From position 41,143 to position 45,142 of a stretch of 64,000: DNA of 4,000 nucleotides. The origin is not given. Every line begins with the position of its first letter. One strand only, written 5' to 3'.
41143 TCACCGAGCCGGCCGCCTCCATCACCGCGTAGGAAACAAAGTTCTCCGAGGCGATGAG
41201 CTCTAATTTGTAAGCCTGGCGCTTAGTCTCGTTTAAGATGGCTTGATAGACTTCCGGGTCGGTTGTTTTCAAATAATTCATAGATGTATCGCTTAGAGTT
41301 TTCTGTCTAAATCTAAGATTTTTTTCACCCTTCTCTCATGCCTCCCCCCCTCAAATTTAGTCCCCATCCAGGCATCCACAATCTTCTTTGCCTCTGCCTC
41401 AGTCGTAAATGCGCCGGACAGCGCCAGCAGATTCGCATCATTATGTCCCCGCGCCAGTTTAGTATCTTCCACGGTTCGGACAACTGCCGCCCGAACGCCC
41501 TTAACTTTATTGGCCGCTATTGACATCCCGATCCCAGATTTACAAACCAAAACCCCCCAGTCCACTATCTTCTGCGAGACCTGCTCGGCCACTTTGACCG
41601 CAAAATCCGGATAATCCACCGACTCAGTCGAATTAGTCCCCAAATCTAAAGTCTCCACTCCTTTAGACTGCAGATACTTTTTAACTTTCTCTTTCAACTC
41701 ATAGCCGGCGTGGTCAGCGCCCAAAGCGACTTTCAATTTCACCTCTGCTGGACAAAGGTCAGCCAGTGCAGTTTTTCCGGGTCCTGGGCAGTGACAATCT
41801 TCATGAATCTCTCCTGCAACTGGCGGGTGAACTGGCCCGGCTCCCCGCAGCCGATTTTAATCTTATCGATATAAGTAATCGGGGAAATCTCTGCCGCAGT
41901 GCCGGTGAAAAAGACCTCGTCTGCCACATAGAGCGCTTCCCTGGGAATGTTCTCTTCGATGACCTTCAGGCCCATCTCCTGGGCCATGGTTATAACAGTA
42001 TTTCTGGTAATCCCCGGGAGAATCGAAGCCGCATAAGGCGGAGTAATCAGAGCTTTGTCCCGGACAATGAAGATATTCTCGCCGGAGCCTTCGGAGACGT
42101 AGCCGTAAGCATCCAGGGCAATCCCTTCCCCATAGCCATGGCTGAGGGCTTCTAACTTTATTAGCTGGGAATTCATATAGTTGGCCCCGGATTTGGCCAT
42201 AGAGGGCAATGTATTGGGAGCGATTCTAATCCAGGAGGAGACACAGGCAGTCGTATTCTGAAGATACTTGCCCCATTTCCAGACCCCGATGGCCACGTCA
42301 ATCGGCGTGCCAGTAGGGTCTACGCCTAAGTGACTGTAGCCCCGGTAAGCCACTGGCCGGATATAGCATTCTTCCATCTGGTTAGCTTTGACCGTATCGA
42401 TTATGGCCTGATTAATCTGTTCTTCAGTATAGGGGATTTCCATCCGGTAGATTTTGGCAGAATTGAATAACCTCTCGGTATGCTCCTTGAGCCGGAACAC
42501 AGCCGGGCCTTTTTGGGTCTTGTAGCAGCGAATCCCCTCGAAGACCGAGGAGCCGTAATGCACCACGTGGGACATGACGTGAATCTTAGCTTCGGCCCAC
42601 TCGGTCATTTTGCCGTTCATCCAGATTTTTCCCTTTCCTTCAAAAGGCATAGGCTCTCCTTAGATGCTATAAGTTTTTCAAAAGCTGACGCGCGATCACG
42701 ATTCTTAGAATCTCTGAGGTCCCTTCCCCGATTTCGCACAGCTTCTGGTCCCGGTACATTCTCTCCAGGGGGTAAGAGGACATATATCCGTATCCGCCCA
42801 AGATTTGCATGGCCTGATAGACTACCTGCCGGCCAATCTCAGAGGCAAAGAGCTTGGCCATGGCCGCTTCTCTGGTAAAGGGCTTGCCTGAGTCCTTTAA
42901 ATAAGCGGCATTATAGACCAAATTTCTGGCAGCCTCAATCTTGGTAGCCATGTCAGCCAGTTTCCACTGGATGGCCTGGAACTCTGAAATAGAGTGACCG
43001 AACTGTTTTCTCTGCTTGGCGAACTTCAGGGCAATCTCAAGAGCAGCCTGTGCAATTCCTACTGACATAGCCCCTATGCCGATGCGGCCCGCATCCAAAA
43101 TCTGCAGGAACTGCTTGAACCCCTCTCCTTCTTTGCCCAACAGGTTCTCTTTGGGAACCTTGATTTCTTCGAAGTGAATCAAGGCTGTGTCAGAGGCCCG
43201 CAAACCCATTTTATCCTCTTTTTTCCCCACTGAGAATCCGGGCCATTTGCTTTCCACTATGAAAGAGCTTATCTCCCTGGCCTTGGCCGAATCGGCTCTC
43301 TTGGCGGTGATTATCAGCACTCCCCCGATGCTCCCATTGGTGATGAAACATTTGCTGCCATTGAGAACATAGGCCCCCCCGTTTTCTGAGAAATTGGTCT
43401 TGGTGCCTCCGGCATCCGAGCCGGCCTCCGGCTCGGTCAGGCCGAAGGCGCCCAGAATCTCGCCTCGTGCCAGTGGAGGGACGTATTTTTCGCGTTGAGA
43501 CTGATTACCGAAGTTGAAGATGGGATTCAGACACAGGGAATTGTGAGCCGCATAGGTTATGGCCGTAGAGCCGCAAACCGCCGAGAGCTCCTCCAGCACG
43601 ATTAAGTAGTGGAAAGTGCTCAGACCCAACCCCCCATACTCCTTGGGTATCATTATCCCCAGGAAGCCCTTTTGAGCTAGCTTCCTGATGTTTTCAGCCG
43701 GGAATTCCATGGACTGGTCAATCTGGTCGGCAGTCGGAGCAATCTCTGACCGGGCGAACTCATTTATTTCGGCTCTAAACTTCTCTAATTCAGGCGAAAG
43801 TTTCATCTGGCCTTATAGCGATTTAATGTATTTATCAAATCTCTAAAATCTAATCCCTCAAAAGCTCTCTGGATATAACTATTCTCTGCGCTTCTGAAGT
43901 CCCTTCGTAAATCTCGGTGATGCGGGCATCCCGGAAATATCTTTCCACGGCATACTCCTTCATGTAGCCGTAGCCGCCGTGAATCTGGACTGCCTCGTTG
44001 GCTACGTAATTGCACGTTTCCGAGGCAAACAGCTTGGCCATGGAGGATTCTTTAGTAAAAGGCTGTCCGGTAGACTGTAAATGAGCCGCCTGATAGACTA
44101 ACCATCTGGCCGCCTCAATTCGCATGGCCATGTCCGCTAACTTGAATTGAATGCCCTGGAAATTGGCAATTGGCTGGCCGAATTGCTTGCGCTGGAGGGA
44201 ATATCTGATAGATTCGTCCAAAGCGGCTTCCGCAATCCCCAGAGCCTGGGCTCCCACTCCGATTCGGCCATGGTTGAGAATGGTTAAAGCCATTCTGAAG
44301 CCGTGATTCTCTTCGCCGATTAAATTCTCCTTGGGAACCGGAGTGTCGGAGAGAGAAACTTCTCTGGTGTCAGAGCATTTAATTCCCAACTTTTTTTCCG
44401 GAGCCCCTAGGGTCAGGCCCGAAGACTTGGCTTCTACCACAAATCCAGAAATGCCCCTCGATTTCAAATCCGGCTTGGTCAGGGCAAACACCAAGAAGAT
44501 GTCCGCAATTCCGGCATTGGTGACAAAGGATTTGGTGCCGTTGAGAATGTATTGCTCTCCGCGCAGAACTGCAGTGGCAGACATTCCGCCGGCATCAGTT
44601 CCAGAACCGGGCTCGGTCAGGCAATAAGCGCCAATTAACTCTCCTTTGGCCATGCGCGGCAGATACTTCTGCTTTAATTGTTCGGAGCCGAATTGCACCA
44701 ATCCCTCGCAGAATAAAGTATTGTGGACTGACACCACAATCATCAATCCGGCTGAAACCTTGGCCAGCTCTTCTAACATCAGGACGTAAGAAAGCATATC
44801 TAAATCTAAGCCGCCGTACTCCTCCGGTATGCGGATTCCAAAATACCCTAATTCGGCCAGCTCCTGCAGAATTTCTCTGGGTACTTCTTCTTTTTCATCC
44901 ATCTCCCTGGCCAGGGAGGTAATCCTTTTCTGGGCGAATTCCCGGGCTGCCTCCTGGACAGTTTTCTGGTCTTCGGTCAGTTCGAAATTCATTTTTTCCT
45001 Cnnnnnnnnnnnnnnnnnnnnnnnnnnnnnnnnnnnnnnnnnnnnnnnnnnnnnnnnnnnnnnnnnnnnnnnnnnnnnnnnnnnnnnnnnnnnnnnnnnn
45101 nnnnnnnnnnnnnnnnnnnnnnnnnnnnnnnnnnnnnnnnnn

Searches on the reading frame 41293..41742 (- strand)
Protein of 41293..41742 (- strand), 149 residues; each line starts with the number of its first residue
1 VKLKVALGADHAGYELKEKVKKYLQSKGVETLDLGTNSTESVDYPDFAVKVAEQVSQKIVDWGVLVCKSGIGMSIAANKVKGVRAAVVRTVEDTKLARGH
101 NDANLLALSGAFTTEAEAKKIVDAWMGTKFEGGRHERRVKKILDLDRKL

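Call 69: search_protein_families(library=ncbifam, proteins=[window:41293-41742:-], max_evalue=1e-10)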
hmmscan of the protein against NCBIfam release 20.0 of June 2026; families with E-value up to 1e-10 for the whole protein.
window:41293-41742:- (149 aa): 11 families
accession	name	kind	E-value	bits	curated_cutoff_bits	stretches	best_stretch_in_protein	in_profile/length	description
TIGR00689.1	rpiB_lacA_lacB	subfamily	2.7e-55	186.3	88.3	1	5-147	1-144/145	RpiB/LacA/LacB family sugar-phosphate isomerase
NF004051.0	PRK05571.1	subfamily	4.3e-55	185.6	135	1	3-146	2-146/149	ribose-5-phosphate isomerase B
TIGR01120.1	rpiB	equivalog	4.9e-48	162.7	138.65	1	4-143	1-140/143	ribose 5-phosphate isomerase B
TIGR02133.1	RPI_actino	equivalog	9.8e-40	135.8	168.2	1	3-144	1-144/148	ribose-5-phosphate isomerase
NF006381.0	PRK08622.1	equivalog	4.8e-32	111.1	234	1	4-142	2-141/171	galactose-6-phosphate isomerase subunit LacB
NF006380.0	PRK08621.1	equivalog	1.3e-29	103.4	164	1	4-140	2-136/142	galactose-6-phosphate isomerase subunit LacA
TIGR01119.1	lacB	equivalog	1.7e-26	93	312.55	1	3-138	1-136/171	galactose-6-phosphate isomerase subunit LacB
NF009258.0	PRK12615.1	equivalog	1.6e-24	86.7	325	1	3-142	1-141/171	galactose-6-phosphate isomerase subunit LacB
NF051858.1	EryPhIsonDerIRhiz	equivalog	4e-23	82.2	240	1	3-148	1-149/150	D-erythrulose-4-phosphate isomerase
TIGR01118.1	lacA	equivalog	5.2e-22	78.5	181.1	1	5-140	3-136/141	galactose-6-phosphate isomerase subunit LacA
NF009257.0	PRK12613.1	equivalog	8.1e-22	77.9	243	1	5-140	3-135/141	galactose-6-phosphate isomerase subunit LacA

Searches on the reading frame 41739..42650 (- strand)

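Call 69: search_protein_families(library=ncbifam, proteins=[window:41739-42650:-], max_evalue=1e-10)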
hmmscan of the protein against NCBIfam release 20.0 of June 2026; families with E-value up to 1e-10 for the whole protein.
window:41739-42650:- (303 aa): 16 families
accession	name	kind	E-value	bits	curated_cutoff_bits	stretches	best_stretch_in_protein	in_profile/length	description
NF005146.0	PRK06606.1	equivalog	3e-128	427.1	279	1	5-300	5-306/307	branched-chain amino acid transaminase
TIGR01122.1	ilvE_I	equivalog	2.2e-125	417.8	245.55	1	10-300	1-298/298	branched-chain-amino-acid transaminase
NF005726.0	PRK07544.1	equivalog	2.9e-83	279.4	396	1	6-289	10-291/295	branched-chain amino acid aminotransferase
NF006185.0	PRK08320.1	subfamily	1.1e-80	271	363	1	8-289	4-286/292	branched-chain amino acid aminotransferase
NF009126.0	PRK12479.1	equivalog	1.3e-63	215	518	1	7-287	4-285/299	branched-chain-amino-acid transaminase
NF009897.0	PRK13357.1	equivalog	4.7e-46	157.2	307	1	6-300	40-357/358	branched-chain amino acid aminotransferase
TIGR01121.1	D_amino_aminoT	equivalog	6e-41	140.4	277.45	1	9-285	2-274/276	D-amino-acid transaminase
TIGR01123.1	ilvE_II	equivalog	4.6e-40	137.5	250.05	1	10-298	1-311/313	branched-chain-amino-acid transaminase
NF009896.0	PRK13356.1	equivalog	1.1e-39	136.2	262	1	9-284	10-281/287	branched-chain amino acid aminotransferase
NF005209.0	PRK06680.1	subfamily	6.2e-39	133.6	320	1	160-287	155-282/286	D-amino-acid transaminase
NF005800.0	PRK07650.1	equivalog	1.2e-35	123.2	308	1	9-286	3-276/290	aminodeoxychorismate lyase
NF004761.0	PRK06092.1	equivalog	1.1e-22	80.6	260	1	9-280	2-263/268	aminodeoxychorismate lyase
NF009066.0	PRK12400.1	equivalog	4.1e-22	78.9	538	1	171-287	168-283/290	D-amino-acid transaminase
TIGR03461.1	pabC_Proteo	equivalog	7e-22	77.9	176.85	1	20-265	7-249/262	aminodeoxychorismate lyase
NF005888.0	PRK07849.1-3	equivalog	2.6e-21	75.8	273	1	21-263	27-271/298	aminodeoxychorismate lyase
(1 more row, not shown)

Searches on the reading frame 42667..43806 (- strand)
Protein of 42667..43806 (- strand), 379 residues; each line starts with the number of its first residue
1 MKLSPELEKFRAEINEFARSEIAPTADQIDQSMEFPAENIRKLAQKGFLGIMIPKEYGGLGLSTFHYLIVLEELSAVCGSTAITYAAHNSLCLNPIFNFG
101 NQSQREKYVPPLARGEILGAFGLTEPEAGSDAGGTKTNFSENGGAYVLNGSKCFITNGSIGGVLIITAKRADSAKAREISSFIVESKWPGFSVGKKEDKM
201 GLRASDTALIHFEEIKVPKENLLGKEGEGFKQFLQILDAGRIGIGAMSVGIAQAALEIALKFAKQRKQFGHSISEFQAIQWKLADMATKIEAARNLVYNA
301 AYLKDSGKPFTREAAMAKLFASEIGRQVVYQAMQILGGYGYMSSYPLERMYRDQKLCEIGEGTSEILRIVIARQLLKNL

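Call 69: search_protein_families(library=ncbifam, proteins=[window:42667-43806:-], max_evalue=1e-10)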
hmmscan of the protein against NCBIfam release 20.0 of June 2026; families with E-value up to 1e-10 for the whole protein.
window:42667-43806:- (379 aa): 22 families
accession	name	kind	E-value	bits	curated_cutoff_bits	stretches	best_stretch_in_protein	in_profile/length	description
NF042972.1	AcrlCoAredClosAcrC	equivalog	5.7e-140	466.3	640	1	2-377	4-378/378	acryloyl-CoA reductase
NF058590.1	AcCoDHFadEBacil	equivalog_domain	6.3e-98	328.8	600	1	11-377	29-412/586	acyl-CoA dehydrogenase FadE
NF042439.1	SulpropCoADesulf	equivalog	4.3e-96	321.9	600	1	12-377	2-372/379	3-sulfinopropanoyl-CoA desulfinase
NF045552.1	GlutCoADH_Des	equivalog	1.3e-95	320.9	470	1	2-374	4-378/387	glutaryl-CoA dehydrogenase Acd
NF043006.1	CyhCrbnylCoADH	equivalog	4e-92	309.1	650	1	13-377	14-377/380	cyclohexane-1-carbonyl-CoA dehydrogenase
NF045652.1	ProlPCPDhRedW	equivalog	1.1e-79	268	650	1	5-375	2-373/376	L-prolyl-[peptidyl-carrier protein] dehydrogenase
NF008997.0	PRK12341.1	equivalog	8.4e-77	258.8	537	1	12-378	14-379/382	acyl-CoA dehydrogenase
NF053553.1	prodigi_MBC_PigA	equivalog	7.9e-73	245.8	500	1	2-375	4-379/381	prodigiosin MBC biosynthesis dehydrogenase PigA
NF002885.1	PRK03354.1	equivalog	2.1e-67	227.8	540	1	3-378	5-376/378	crotonobetainyl-CoA dehydrogenase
TIGR03207.1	cyc_hxne_CoA_dh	equivalog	7.2e-66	222.4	575.35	1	3-374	1-370/372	cyclohexanecarboxyl-CoA dehydrogenase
NF052270.1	Staph_DH_FadE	equivalog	1.5e-54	185.2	600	1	13-375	31-393/400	acyl-CoA dehydrogenase FadE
NF007000.1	PRK09463.1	subfamily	8.9e-46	156.5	600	1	31-343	70-400/726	acyl-CoA dehydrogenase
NF049984.1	Rv1679_FadE16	equivalog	1.1e-42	146.6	600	1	24-367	14-357/371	Rv1679 family acyl-CoA dehydrogenase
NF009586.0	PRK13026.1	subfamily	6.6e-41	140.5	608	1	30-341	104-433/777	acyl-CoA dehydrogenase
TIGR03203.1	pimD_small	equivalog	2.4e-29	102.6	652.7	1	41-356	44-357/378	pimeloyl-CoA dehydrogenase small subunit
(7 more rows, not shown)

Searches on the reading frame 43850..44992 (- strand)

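Call 69: search_protein_families(library=ncbifam, proteins=[window:43850-44992:-], max_evalue=1e-10)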
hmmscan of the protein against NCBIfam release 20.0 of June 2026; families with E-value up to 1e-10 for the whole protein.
window:43850-44992:- (380 aa): 22 families
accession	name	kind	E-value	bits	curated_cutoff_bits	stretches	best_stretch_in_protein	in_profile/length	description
NF042972.1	AcrlCoAredClosAcrC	equivalog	2.3e-145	484.1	640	1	1-379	1-378/378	acryloyl-CoA reductase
NF058590.1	AcCoDHFadEBacil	equivalog_domain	4e-111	372.4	600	1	4-379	20-412/586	acyl-CoA dehydrogenase FadE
NF043006.1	CyhCrbnylCoADH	equivalog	3.9e-99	332.2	650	1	5-378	4-376/380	cyclohexane-1-carbonyl-CoA dehydrogenase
NF045552.1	GlutCoADH_Des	equivalog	7.3e-96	321.7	470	1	1-375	1-377/387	glutaryl-CoA dehydrogenase Acd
NF042439.1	SulpropCoADesulf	equivalog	4.3e-87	292.3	600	1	13-378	1-371/379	3-sulfinopropanoyl-CoA desulfinase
NF053553.1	prodigi_MBC_PigA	equivalog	1.1e-83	281.5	500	1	1-377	1-379/381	prodigiosin MBC biosynthesis dehydrogenase PigA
NF045652.1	ProlPCPDhRedW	equivalog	7.8e-77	258.6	650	1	8-377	3-373/376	L-prolyl-[peptidyl-carrier protein] dehydrogenase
NF008997.0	PRK12341.1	equivalog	7.3e-76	255.7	537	1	1-379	1-378/382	acyl-CoA dehydrogenase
TIGR03207.1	cyc_hxne_CoA_dh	equivalog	5.6e-62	209.6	575.35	1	5-376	1-370/372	cyclohexanecarboxyl-CoA dehydrogenase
NF002885.1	PRK03354.1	equivalog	2.9e-60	204.3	540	1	1-379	1-375/378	crotonobetainyl-CoA dehydrogenase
NF052270.1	Staph_DH_FadE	equivalog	2.3e-58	197.8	600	1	4-377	20-393/400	acyl-CoA dehydrogenase FadE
NF007000.1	PRK09463.1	subfamily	1.8e-42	145.6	600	1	32-344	69-399/726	acyl-CoA dehydrogenase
NF049984.1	Rv1679_FadE16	equivalog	7.6e-37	127.4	600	1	27-367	15-355/371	Rv1679 family acyl-CoA dehydrogenase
NF009586.0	PRK13026.1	subfamily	9.4e-37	126.7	608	1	31-343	103-433/777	acyl-CoA dehydrogenase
TIGR03203.1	pimD_small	equivalog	2.1e-36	125.8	652.7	1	3-361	2-360/378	pimeloyl-CoA dehydrogenase small subunit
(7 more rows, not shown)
